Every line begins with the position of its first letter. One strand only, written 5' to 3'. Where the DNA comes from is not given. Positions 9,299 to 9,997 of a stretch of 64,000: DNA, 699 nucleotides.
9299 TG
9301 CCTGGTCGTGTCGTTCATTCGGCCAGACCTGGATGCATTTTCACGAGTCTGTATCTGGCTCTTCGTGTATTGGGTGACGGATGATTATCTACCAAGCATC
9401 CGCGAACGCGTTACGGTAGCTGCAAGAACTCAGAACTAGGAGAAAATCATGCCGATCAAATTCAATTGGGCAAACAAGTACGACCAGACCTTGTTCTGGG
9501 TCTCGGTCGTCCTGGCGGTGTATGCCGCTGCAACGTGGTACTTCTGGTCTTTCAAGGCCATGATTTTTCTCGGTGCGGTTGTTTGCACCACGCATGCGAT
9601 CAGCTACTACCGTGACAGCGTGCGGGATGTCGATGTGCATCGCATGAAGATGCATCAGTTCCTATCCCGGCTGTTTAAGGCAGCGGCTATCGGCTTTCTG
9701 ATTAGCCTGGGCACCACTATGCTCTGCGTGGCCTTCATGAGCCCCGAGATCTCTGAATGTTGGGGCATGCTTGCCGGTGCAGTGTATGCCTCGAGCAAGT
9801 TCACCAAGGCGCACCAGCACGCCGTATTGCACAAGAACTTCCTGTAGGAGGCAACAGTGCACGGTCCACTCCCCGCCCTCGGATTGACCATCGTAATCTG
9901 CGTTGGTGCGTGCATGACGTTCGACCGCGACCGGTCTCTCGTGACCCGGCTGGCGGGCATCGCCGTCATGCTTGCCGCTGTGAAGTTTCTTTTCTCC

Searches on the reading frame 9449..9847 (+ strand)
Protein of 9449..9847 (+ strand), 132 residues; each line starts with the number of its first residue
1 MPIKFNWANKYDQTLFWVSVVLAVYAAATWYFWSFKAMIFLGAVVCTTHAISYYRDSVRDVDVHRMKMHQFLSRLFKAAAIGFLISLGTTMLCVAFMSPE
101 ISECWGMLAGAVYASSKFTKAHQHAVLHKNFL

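Call 36: search_protein_families(library=pfam, proteins=[window:9449-9847:+], max_evalue=0.01)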
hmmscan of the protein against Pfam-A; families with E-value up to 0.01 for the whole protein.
window:9449-9847:+ (132 aa): 1 family
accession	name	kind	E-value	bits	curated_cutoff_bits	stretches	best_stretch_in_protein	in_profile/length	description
PF18949.5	DUF5693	-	0.0071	15.3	29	1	14-98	341-428/609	Family of unknown function (DUF5693)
